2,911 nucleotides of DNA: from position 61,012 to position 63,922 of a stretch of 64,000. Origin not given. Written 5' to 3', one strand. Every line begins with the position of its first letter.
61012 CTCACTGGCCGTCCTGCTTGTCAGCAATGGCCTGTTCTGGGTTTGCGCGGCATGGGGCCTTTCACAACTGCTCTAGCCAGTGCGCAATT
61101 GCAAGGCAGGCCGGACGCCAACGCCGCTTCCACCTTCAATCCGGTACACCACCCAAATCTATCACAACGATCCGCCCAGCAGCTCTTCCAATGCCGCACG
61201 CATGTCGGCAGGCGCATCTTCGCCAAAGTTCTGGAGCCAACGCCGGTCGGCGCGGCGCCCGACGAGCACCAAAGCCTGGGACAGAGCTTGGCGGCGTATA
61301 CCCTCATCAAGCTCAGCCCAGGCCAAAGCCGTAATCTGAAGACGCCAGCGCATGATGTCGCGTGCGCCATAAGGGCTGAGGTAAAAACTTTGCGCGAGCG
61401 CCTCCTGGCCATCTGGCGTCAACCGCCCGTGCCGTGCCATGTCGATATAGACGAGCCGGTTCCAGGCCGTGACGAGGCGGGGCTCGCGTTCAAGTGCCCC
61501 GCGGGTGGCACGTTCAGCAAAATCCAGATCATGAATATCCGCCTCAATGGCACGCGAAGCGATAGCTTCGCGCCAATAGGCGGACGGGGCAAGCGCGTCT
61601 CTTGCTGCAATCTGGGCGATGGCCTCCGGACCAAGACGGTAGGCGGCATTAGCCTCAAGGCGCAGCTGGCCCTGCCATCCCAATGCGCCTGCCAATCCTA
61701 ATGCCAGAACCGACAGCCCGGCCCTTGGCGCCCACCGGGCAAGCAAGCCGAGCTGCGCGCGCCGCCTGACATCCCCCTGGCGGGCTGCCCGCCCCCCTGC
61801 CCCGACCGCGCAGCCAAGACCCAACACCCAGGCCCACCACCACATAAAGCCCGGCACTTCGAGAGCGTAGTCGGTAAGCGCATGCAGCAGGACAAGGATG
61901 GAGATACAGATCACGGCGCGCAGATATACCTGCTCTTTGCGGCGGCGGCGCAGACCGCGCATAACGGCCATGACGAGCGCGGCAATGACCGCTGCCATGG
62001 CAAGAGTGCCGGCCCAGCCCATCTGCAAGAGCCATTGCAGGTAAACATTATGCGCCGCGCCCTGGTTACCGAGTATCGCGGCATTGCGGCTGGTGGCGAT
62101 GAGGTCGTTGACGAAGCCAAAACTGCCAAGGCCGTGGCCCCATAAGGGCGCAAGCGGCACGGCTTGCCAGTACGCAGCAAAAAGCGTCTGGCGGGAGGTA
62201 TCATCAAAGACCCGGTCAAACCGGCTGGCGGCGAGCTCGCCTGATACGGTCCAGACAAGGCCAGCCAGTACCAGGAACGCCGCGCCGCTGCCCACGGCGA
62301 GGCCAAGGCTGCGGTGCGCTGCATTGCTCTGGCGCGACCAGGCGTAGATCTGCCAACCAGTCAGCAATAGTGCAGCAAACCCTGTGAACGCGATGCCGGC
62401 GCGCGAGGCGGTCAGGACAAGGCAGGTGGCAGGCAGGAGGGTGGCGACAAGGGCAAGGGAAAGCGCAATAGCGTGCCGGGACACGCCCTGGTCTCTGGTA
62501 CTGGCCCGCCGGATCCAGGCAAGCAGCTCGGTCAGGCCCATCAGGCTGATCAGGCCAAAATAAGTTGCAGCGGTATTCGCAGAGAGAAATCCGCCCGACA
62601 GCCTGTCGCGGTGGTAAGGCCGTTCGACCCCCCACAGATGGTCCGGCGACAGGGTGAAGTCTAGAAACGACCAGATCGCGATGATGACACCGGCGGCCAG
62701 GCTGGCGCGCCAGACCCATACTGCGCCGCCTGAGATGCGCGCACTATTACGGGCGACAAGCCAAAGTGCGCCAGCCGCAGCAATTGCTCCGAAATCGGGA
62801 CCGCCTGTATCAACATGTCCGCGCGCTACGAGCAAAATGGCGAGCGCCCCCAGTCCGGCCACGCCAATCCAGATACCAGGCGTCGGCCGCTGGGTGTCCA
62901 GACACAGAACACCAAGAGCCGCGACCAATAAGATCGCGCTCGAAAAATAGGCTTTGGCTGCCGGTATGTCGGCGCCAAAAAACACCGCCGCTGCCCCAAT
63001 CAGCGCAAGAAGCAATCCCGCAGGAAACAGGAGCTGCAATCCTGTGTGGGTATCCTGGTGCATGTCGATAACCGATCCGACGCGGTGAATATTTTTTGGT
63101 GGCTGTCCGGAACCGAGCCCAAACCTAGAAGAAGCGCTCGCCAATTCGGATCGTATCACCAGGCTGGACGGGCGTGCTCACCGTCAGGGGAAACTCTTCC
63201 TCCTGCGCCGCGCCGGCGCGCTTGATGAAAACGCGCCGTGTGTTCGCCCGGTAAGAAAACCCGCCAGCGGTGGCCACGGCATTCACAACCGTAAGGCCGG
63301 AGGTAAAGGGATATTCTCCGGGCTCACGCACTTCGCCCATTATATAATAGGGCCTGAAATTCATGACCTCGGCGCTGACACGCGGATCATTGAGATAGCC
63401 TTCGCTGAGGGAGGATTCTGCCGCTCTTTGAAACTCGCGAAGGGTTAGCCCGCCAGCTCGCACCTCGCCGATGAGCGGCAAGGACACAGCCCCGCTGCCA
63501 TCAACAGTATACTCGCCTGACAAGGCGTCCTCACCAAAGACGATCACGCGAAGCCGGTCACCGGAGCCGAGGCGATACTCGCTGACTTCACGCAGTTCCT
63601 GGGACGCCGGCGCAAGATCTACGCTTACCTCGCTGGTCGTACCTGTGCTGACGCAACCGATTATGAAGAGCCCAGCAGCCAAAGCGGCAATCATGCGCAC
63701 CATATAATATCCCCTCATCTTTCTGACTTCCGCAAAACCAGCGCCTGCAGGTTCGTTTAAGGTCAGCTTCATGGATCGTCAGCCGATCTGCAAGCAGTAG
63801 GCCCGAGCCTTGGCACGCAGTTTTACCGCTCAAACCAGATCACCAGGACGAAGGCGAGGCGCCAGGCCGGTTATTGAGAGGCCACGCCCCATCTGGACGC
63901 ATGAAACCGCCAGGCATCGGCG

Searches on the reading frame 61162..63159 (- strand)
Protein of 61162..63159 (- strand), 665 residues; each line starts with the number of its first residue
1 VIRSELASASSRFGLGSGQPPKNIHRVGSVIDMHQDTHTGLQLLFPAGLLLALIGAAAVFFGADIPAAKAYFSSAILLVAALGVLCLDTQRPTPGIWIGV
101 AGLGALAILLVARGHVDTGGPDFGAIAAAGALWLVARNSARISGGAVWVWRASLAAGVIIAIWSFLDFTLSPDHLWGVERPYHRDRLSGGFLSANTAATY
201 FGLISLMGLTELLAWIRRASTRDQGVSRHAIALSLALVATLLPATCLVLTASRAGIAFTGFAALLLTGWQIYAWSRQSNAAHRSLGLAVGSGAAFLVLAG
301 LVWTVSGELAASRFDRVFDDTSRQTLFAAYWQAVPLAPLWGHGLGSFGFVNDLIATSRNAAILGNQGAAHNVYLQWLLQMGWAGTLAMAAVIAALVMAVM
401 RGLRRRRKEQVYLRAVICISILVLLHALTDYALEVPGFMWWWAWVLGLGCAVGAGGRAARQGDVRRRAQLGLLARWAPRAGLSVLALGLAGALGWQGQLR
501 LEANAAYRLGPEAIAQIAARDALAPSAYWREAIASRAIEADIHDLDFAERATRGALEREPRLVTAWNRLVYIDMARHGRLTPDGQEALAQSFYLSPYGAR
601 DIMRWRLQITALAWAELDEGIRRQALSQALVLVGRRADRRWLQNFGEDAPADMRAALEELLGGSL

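Call 89: search_protein_families(library=pfam, proteins=[window:61162-63159:-], max_evalue=0.001)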
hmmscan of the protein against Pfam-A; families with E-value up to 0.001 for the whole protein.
window:61162-63159:- (665 aa): 1 family
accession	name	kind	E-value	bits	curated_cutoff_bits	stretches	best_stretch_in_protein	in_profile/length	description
PF04932.20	Wzy_C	-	2.6e-12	47.2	31.7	1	239-388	2-148/149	O-Antigen ligase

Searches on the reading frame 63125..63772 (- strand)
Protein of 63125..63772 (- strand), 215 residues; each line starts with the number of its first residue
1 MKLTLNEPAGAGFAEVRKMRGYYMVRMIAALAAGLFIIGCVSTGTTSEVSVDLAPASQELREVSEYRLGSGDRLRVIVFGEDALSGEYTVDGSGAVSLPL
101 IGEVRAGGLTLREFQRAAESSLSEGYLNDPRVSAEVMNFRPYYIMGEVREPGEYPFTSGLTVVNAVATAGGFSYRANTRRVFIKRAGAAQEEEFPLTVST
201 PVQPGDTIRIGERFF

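Call 89: search_protein_families(library=pfam, proteins=[window:63125-63772:-], max_evalue=0.001)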
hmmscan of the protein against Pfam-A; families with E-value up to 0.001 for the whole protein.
window:63125-63772:- (215 aa): 3 families
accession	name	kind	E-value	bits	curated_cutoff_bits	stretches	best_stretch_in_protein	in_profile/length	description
PF02563.21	Poly_export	-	5.1e-22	78.3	28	1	63-136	4-76/77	Polysaccharide biosynthesis/export protein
PF10531.15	SLBB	-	1.2e-10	41.5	27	1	142-186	2-46/55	SLBB domain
PF22461.2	SLBB_2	-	2.2e-10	40.9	27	1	142-193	3-54/79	SLBB domain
